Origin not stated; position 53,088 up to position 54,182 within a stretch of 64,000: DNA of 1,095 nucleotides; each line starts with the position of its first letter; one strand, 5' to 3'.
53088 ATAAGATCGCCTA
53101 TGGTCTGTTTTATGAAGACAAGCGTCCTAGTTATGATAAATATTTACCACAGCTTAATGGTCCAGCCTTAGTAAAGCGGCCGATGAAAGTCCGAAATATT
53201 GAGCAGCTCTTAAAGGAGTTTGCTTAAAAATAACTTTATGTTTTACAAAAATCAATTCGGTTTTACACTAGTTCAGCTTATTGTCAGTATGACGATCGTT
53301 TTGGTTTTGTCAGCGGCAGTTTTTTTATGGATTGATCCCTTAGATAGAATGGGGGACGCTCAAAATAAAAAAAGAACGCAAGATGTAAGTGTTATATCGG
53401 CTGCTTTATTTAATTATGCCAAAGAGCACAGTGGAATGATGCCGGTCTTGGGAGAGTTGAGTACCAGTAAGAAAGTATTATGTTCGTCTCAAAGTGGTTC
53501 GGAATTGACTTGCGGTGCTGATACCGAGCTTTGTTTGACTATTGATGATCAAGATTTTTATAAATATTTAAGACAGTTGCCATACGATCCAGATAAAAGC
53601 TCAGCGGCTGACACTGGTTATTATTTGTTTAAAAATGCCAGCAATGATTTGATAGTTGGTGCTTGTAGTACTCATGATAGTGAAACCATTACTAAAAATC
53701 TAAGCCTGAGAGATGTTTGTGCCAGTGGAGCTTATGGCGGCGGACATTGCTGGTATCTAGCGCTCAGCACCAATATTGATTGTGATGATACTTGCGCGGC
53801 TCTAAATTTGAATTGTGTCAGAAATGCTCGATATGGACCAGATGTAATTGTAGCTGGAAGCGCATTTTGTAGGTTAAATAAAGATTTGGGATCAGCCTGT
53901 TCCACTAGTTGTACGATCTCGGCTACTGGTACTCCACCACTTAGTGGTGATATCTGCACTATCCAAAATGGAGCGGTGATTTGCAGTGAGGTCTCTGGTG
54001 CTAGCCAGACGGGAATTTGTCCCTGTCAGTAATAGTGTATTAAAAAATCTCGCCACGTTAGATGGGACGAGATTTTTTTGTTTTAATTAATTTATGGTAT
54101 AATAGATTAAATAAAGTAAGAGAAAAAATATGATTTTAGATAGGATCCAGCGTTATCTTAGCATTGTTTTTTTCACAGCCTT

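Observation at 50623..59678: Operon-like array: KorAB oxidoreductase, then Cys-rich pilin, then 1178-aa surface protein, then sensor histidine kinase, then MFS-like protein, all co-directional with gaps of about 100 bp or less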

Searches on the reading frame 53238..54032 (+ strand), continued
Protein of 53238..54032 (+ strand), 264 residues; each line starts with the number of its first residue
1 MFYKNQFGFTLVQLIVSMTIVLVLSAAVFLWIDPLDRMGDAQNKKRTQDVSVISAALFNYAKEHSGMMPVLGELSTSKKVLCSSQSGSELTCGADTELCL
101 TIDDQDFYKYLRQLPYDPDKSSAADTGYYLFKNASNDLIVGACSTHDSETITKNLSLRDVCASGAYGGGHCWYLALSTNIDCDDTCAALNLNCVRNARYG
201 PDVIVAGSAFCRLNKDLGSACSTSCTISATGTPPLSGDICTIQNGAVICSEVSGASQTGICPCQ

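Call 72: search_protein_families(library=pfam, proteins=[P0002, P0003, P0005, P0007, P0008, P0013, P0015, P0017, P0019, P0022], max_evalue=0.5)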
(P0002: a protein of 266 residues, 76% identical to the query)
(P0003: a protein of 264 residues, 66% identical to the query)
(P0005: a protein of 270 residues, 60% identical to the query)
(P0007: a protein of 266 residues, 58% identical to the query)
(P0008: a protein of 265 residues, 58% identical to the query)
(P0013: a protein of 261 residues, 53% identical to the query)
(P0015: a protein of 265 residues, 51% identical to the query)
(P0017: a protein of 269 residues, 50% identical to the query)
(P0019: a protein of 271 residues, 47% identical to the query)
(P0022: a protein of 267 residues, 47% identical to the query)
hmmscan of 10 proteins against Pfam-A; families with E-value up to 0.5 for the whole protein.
P0002 (266 aa): 1 family
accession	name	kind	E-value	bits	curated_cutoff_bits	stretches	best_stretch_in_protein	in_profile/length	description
PF07963.17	N_methyl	-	3.6e-05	23.6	21.2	1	5-29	2-26/27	Prokaryotic N-terminal methylation motif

P0003 (264 aa): 1 family
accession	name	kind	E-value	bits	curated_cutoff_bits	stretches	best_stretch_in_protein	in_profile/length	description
PF07963.17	N_methyl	-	0.12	12.5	21.2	1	5-29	3-27/27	Prokaryotic N-terminal methylation motif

P0005 (270 aa): 2 families
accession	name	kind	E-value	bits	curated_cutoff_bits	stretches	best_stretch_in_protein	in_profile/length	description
PF07963.17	N_methyl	-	5e-05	23.1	21.2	1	4-29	2-27/27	Prokaryotic N-terminal methylation motif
PF15024.11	Glyco_transf_18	-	0.017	14.2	28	1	180-269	474-557/557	Glycosyltransferase family 18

P0007 (266 aa): 1 family
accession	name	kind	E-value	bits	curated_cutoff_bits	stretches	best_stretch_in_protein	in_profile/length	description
PF07963.17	N_methyl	-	0.00011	22.1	21.2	1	5-29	3-27/27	Prokaryotic N-terminal methylation motif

P0008 (265 aa): 1 family
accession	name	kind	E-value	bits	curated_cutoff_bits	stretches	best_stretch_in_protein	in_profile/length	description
PF07963.17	N_methyl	-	4.6e-07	29.6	21.2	1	5-30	2-27/27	Prokaryotic N-terminal methylation motif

P0013 (261 aa): 1 family
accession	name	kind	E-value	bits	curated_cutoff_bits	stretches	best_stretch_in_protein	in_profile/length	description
PF07963.17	N_methyl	-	0.03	14.3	21.2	1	6-29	3-26/27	Prokaryotic N-terminal methylation motif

P0015 (265 aa): 2 families
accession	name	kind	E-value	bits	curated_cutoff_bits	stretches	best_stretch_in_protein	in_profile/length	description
PF07963.17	N_methyl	-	0.0018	18.2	21.2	1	5-30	2-27/27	Prokaryotic N-terminal methylation motif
PF11722.13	zf-TRM13_CCCH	-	0.12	12.4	20.9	1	208-221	13-26/29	CCCH zinc finger in TRM13 protein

P0017 (269 aa): 1 family
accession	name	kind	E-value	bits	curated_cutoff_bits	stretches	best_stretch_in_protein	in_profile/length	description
PF07963.17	N_methyl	-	0.12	12.5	21.2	1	5-29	2-26/27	Prokaryotic N-terminal methylation motif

P0019 (271 aa): 2 families
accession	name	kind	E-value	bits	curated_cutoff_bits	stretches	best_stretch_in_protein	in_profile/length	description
PF07963.17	N_methyl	-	0.0039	17.1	21.2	1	5-29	2-26/27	Prokaryotic N-terminal methylation motif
PF15024.11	Glyco_transf_18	-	0.083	11.9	28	1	178-270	476-557/557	Glycosyltransferase family 18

P0022 (267 aa): 1 family
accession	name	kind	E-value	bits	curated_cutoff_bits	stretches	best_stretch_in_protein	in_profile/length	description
PF07963.17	N_methyl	-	0.0019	18.2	21.2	1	6-30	3-27/27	Prokaryotic N-terminal methylation motif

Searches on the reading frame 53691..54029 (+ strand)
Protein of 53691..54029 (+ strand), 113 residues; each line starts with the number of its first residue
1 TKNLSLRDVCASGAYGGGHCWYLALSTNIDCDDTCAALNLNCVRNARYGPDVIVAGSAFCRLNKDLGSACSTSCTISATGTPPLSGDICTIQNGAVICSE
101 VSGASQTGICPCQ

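Call 70: search_solved_structures(query=A4, max_evalue=10, show_alignments=1)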
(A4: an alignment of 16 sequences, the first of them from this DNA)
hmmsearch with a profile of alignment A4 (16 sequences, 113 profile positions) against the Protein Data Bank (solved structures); distinct sequences matched with E-value up to 10: 0.

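Call 71: search_protein_families(library=pfam, alignment_id=A4, max_evalue=1)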
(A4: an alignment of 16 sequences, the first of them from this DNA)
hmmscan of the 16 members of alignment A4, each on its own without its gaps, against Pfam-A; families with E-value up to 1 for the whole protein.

A. member 1, seq(113 aa): 1 family
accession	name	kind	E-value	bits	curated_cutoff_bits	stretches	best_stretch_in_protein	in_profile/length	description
PF00490.27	ALAD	-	0.17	11.4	24.6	1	7-54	113-159/317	Delta-aminolevulinic acid dehydratase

B. families by the number of members that match (of 16 scanned): 5 families
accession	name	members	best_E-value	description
PF15024.11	Glyco_transf_18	4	0.0025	Glycosyltransferase family 18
PF11722.13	zf-TRM13_CCCH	1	0.044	CCCH zinc finger in TRM13 protein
PF16386.10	DUF4995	1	0.11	Domain of unknown function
PF20257.3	SAM_HAT_C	1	0.12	SAM hydroxide adenosyltransferase C-terminal domain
PF00490.27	ALAD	1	0.17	Delta-aminolevulinic acid dehydratase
